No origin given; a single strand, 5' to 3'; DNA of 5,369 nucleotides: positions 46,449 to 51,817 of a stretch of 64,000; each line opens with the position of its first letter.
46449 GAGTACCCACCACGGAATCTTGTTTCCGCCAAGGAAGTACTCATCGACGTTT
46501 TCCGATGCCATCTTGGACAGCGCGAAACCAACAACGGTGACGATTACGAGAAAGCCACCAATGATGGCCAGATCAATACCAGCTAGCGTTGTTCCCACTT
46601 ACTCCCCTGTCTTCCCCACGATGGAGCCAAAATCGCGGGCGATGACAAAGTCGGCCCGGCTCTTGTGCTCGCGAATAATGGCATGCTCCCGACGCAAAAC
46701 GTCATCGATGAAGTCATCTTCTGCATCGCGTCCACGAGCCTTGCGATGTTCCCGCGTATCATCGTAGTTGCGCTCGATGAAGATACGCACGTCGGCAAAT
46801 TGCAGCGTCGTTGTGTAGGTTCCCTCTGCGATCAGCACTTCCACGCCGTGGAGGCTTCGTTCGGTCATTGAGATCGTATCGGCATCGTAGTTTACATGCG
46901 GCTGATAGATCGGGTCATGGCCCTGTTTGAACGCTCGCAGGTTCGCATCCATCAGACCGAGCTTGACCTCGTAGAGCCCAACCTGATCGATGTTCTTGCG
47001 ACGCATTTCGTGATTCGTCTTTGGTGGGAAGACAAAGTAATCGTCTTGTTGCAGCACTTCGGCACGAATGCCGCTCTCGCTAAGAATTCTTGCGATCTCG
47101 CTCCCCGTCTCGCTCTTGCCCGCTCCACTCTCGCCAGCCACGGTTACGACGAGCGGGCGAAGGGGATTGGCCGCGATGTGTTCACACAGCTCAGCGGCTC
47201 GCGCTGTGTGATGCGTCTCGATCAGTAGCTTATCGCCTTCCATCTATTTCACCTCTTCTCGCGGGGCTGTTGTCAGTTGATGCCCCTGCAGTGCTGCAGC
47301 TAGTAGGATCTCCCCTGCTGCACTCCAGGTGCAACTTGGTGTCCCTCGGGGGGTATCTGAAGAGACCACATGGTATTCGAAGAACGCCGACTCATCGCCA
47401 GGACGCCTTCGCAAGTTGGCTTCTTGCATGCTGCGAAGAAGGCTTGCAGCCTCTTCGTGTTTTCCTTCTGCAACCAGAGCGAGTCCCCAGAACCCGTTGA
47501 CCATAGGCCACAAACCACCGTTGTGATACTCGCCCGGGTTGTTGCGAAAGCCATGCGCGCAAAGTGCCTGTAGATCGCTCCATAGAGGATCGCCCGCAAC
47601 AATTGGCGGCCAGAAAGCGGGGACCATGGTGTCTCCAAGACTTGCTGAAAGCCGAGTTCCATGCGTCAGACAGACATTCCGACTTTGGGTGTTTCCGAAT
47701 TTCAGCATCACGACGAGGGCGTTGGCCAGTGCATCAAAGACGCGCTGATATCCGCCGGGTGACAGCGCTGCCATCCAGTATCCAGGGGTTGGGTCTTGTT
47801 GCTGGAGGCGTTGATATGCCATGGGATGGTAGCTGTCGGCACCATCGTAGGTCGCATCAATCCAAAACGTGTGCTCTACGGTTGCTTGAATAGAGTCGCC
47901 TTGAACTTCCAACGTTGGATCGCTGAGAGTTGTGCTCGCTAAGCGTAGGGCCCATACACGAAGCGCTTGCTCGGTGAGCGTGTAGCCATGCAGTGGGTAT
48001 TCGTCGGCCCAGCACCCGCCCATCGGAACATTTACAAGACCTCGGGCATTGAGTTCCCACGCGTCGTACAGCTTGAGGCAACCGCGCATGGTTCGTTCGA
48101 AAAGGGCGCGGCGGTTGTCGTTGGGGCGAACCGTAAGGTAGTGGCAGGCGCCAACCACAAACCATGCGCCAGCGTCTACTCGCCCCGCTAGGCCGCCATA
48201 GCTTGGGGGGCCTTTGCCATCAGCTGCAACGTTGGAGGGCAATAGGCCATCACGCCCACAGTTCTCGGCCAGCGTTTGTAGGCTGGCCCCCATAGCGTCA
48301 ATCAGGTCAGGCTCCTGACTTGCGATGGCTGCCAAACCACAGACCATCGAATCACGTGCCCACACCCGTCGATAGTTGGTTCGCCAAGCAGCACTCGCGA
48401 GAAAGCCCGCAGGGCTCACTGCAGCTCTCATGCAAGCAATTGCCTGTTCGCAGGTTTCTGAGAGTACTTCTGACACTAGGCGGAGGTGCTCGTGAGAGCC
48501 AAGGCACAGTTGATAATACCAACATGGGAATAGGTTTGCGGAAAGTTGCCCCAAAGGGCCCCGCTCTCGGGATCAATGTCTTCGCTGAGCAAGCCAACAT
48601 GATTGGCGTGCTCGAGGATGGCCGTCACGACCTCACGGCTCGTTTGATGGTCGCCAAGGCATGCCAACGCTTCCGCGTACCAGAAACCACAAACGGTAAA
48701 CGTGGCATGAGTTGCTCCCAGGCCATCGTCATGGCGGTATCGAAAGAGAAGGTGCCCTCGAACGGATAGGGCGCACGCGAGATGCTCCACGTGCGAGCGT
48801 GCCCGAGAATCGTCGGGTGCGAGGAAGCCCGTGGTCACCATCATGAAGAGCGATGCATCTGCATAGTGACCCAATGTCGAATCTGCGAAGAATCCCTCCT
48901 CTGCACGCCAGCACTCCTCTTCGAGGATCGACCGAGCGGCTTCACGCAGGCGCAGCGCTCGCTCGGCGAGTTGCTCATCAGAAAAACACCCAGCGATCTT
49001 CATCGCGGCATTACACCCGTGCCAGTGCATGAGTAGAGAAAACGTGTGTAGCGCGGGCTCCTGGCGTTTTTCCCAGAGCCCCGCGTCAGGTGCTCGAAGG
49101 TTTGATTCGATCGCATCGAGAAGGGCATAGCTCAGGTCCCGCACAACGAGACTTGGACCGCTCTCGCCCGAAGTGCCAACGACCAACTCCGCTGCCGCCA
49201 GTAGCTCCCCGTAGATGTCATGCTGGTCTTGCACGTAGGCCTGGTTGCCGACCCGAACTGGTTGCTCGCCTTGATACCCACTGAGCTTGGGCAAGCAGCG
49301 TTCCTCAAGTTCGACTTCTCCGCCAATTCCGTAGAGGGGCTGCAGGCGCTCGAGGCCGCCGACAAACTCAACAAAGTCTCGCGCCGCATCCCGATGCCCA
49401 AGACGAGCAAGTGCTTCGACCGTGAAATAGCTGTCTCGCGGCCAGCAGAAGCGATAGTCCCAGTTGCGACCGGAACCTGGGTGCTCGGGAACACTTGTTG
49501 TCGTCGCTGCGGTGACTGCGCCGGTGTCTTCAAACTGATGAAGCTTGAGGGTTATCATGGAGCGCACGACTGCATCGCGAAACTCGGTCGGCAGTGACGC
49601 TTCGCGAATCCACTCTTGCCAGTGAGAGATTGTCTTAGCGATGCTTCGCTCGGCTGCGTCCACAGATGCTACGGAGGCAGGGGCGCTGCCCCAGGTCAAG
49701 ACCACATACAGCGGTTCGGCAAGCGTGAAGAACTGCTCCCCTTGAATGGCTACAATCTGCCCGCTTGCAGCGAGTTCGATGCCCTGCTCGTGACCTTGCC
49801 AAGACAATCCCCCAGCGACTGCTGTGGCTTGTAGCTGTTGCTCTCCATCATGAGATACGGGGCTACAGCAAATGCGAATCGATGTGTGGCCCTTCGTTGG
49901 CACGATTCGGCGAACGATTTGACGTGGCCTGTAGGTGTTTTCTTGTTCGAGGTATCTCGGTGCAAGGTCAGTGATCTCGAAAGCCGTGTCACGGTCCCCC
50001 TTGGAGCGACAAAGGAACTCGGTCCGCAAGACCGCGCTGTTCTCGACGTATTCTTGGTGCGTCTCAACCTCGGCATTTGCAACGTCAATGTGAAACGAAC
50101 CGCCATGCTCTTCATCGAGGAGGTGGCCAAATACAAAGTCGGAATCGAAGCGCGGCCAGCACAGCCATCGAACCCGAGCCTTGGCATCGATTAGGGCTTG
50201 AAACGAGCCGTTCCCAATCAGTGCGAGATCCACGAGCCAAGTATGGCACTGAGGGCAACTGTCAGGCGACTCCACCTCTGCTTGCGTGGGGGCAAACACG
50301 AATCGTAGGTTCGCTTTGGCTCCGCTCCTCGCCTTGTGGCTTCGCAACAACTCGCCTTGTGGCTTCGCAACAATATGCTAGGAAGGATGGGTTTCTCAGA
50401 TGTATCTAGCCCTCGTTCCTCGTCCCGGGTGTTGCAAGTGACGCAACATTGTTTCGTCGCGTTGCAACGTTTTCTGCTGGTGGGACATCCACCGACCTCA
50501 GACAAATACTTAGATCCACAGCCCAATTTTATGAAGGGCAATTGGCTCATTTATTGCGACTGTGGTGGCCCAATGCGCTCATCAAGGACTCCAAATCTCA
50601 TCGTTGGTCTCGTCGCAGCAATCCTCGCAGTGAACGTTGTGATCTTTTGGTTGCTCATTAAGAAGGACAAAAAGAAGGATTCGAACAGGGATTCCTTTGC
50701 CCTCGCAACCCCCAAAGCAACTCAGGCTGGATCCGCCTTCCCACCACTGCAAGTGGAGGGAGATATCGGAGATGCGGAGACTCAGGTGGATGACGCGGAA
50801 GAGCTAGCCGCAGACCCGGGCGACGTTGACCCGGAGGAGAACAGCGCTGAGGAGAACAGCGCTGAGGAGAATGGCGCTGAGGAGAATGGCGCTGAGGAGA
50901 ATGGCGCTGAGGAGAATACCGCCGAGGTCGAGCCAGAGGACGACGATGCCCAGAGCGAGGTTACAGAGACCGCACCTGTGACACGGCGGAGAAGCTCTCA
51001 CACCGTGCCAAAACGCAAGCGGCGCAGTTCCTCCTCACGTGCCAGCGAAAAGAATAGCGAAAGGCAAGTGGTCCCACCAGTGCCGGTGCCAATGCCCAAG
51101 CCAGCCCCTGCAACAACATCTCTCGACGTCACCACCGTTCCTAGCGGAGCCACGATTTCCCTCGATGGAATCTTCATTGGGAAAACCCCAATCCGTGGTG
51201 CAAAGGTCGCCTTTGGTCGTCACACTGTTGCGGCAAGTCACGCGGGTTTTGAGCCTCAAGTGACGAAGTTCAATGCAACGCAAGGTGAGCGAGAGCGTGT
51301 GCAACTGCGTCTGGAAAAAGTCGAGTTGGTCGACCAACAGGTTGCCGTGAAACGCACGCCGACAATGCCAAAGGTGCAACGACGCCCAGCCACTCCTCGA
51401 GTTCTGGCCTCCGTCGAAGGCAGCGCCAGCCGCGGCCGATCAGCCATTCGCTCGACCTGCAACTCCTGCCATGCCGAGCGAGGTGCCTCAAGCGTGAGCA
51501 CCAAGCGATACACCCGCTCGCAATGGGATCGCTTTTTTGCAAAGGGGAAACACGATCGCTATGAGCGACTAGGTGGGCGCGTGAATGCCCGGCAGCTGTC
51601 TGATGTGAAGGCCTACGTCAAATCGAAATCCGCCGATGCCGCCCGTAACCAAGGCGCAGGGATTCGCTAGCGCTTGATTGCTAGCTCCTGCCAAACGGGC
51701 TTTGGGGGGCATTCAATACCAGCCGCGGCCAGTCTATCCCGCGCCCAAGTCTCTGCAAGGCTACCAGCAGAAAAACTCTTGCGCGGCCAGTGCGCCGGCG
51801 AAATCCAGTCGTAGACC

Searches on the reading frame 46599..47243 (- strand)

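Call 27: search_protein_families(library=pfam, proteins=[window:46599-47243:-], max_evalue=0.00001)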
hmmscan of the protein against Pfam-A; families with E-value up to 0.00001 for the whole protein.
window:46599-47243:- (214 aa): 1 family
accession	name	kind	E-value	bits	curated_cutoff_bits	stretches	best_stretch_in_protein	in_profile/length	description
PF00485.24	PRK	-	2.4e-08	34.4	22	1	32-203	1-189/196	Phosphoribulokinase / Uridine kinase family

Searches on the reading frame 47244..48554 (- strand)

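Call 27: search_protein_families(library=pfam, proteins=[window:47244-48554:-], max_evalue=0.00001)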
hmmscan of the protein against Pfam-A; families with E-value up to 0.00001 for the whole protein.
window:47244-48554:- (436 aa): 1 family
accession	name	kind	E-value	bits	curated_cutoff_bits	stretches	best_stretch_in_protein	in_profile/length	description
PF12899.13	Glyco_hydro_100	-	3.2e-07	29.9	23.6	0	256-397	273-404/435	Alkaline and neutral invertase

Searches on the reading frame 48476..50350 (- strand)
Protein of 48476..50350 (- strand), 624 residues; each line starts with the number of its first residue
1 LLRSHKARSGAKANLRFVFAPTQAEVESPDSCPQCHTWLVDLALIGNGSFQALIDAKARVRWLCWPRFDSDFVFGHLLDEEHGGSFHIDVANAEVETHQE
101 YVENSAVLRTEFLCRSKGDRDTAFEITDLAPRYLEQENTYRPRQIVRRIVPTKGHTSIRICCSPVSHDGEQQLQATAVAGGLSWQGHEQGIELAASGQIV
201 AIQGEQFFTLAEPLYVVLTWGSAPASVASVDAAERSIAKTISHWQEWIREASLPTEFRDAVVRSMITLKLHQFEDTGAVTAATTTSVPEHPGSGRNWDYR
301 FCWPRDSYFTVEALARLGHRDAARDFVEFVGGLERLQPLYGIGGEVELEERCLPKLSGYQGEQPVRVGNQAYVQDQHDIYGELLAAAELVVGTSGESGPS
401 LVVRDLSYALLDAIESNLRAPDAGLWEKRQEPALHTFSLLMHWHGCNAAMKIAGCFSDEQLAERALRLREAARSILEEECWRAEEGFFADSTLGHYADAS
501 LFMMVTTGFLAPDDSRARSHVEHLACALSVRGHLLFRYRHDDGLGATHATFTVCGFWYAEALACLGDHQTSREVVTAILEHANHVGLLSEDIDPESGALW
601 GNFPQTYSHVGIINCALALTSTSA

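Call 27: search_protein_families(library=pfam, proteins=[window:48476-50350:-], max_evalue=0.00001)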
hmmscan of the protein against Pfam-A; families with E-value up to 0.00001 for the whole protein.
window:48476-50350:- (624 aa): 2 families
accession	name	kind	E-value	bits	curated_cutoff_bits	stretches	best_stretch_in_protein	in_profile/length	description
PF00723.27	Glyco_hydro_15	-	3.1e-45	155.3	22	2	257-562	3-329/427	Glycosyl hydrolases family 15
PF19291.4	TREH_N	-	2.4e-15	56.8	23.1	1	42-210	18-170/211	Trehalase-like, N-terminal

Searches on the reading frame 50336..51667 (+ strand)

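Call 27: search_protein_families(library=pfam, proteins=[window:50336-51667:+], max_evalue=0.00001)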
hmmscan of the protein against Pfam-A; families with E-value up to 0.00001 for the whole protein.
window:50336-51667:+ (444 aa): 1 family
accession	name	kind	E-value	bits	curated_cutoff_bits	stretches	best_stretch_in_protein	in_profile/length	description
PF08308.17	PEGA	-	2.5e-12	46.9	20.8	1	261-329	2-70/71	PEGA domain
